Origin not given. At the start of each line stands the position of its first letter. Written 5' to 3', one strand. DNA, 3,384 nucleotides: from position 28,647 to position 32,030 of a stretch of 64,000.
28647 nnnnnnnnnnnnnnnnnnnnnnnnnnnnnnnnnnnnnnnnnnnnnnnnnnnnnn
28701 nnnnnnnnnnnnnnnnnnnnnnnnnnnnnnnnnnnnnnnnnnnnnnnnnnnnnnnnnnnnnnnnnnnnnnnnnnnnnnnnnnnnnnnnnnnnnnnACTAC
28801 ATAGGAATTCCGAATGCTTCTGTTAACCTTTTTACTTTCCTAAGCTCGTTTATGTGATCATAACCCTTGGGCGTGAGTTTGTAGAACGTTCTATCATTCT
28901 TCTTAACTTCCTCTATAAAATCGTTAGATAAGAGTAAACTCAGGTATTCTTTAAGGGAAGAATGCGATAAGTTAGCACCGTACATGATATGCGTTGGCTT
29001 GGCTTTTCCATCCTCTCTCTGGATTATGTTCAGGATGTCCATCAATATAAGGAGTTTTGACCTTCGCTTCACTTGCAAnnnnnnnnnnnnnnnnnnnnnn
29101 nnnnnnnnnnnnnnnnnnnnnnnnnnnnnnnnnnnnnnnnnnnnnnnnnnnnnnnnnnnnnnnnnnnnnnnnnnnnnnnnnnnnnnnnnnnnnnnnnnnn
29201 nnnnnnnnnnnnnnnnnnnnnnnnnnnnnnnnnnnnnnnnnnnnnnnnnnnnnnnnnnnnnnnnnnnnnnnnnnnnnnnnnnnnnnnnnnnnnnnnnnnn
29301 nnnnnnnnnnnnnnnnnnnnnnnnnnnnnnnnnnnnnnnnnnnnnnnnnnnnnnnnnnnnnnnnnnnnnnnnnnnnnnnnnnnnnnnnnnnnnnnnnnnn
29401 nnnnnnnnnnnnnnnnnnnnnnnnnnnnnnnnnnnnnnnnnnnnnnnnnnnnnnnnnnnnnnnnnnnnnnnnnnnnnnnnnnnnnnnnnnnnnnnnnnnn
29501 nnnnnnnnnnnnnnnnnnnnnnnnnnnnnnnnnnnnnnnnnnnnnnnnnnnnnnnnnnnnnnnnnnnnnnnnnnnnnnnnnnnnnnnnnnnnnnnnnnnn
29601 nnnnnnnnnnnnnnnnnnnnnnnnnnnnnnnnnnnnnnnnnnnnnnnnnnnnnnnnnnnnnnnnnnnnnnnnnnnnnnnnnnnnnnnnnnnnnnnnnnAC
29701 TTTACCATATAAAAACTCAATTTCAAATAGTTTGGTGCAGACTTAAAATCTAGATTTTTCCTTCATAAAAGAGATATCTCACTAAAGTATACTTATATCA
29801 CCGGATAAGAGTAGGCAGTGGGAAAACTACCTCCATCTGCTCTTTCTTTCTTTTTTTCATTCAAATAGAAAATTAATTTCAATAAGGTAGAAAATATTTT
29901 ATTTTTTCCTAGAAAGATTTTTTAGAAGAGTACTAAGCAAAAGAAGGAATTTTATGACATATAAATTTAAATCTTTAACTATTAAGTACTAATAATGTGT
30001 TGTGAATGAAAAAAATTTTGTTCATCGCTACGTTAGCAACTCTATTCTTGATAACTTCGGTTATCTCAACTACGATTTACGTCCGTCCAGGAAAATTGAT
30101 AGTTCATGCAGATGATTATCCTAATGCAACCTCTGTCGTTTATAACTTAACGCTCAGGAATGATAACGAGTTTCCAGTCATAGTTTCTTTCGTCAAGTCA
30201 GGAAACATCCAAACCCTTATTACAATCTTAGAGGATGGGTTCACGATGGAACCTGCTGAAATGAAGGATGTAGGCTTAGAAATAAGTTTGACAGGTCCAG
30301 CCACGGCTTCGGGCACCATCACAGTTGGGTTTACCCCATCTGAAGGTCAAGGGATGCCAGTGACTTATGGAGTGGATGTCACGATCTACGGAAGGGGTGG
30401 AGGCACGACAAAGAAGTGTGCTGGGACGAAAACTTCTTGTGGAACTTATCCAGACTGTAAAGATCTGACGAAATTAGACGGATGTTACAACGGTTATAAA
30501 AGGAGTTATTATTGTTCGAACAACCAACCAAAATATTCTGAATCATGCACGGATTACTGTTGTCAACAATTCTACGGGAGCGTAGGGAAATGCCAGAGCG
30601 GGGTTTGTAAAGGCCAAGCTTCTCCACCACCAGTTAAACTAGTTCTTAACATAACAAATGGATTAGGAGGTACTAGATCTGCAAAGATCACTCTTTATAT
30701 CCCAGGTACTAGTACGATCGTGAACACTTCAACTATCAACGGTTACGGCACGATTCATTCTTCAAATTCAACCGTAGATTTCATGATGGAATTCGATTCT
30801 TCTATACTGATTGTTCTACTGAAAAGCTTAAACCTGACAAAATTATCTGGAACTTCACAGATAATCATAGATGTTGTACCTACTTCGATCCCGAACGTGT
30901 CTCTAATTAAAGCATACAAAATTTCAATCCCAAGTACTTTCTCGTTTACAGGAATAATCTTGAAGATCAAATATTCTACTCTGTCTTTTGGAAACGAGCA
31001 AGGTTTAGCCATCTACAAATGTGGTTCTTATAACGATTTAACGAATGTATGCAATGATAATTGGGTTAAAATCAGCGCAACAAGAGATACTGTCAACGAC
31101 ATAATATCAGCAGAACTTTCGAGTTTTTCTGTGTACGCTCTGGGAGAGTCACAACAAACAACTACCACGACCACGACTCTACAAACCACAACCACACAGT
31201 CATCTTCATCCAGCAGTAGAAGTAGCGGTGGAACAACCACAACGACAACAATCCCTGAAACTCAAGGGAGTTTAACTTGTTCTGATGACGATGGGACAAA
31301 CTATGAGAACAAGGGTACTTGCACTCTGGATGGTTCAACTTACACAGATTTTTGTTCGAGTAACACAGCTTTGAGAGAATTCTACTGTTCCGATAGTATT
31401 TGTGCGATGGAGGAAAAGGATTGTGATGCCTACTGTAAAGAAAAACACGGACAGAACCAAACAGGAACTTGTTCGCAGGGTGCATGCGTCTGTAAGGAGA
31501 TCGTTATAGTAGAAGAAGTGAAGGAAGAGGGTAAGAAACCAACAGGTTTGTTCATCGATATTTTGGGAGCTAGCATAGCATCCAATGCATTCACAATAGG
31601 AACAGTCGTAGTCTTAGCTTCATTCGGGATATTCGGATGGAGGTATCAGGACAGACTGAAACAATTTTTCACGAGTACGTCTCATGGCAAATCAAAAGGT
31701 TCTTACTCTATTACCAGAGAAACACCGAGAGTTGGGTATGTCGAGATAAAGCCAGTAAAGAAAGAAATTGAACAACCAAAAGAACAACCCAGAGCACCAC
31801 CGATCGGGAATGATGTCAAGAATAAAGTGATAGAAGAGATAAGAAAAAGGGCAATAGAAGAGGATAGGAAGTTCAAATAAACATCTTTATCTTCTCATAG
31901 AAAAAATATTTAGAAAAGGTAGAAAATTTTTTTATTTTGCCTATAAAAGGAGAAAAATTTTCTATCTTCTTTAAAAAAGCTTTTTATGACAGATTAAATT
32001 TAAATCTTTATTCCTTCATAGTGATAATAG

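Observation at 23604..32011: Four copies of a bipartite non-coding cassette with fixed ~69-nt spacing, each upstream of a secreted-protein gene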

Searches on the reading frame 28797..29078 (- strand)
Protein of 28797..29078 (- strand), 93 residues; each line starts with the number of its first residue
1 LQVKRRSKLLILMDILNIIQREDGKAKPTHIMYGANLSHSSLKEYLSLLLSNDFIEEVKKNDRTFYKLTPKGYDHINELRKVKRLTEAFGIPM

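Call 16: search_protein_families(library=pfam, proteins=[window:28797-29078:-], max_evalue=0.01)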
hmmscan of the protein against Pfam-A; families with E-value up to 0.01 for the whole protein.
window:28797-29078:- (93 aa): 5 families
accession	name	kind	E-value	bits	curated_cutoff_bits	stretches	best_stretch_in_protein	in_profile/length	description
PF14947.12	HTH_45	-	1.9e-20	73.1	25.5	1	5-86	1-76/77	Winged helix-turn-helix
PF14277.12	DUF4364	-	3.6e-05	24.1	26.9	1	37-80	31-74/162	Domain of unknown function (DUF4364)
PF09202.17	Rio2_N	-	0.0017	19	27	1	31-75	30-73/82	Rio2, N-terminal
PF08100.18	Dimerisation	-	0.0045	17.2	25.6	1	13-70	28-85/93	O-methyltransferase dimerisation domain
PF20290.3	MC4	-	0.0055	17.4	28.1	1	38-80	63-106/133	ABC-three component (ABC-3C) system Middle Component 4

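Call 39: search_solved_structures(query=window:28797-29078:-, max_evalue=1)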
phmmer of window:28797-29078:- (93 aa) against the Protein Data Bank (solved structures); distinct sequences matched with E-value up to 1: 7.
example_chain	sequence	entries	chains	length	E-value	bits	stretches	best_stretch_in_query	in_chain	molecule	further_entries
1r7j_A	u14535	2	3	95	1.1e-06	32.1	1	4-85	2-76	Conserved hypothetical protein Sso10a | Sso10a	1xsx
4hw0_A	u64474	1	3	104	3e-05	27.5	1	2-83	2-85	DNA-binding protein Sso10a-2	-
4rs8_A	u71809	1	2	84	0.00016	25.2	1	22-88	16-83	AspA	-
5k1y_C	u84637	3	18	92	0.00019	24.9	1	22-88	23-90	AspA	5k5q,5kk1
5k5o_A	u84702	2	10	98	0.00021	24.8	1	22-88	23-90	AspA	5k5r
8k1i_A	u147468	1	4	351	0.097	16.3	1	24-91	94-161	NADP-dependent oxidoreductase domain-containing protein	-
5h20_A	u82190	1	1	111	0.45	14.2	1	49-86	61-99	Putative PadR-family transcriptional regulatory protein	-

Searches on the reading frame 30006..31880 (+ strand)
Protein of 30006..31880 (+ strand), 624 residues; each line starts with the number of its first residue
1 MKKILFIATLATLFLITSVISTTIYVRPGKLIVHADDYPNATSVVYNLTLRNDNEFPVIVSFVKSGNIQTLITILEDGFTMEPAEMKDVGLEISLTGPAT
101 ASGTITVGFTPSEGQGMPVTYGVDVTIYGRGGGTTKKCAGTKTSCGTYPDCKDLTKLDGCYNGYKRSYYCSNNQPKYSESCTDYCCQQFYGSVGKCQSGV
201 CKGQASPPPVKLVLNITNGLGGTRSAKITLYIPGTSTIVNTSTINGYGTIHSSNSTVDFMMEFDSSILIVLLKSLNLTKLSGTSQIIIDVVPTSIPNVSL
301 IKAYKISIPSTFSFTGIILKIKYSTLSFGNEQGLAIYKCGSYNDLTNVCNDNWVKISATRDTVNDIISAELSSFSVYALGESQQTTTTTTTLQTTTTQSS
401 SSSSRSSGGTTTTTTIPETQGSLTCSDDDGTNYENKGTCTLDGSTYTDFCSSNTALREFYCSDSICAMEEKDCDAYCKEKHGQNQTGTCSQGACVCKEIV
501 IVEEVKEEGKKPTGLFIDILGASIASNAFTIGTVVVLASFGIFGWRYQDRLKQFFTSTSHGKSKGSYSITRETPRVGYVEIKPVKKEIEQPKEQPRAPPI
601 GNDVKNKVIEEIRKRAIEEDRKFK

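Call 16: search_protein_families(library=pfam, proteins=[window:30006-31880:+], max_evalue=0.01)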
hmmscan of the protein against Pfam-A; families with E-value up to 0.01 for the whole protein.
window:30006-31880:+ (624 aa): 0 families

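Call 21: find_homologous_proteins(query=window:30006-31880:+)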
Query window:30006-31880:+ (624 aa): 10 proteins with E <= 0.001 among 8000 candidates.
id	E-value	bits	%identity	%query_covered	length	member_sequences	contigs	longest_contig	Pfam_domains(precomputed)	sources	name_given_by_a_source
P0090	0.0e+0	1399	100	100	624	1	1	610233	-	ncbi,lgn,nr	ncbi:MAG: hypothetical protein QMD36_03390 [Candidatus Aenigmarchaeota archaeon]|nr:hypothetical pro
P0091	2.1e-142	494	46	88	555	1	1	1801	-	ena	-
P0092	7.2e-140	485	45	87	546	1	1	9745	-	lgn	-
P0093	2.2e-115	405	51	62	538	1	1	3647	-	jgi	jgi:uncharacterized membrane protein YgcG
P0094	9.0e-106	373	28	26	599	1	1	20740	-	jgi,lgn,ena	-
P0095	5.6e-102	360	40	100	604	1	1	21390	-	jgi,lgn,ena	-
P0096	1.9e-101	359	37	100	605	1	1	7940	-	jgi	jgi:hypothetical protein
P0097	2.0e-100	355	48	57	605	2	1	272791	-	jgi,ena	-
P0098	3.6e-27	113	36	34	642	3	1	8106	-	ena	-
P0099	4.1e-23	100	37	28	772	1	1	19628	PF00801.27,PF18911.7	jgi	jgi:hypothetical protein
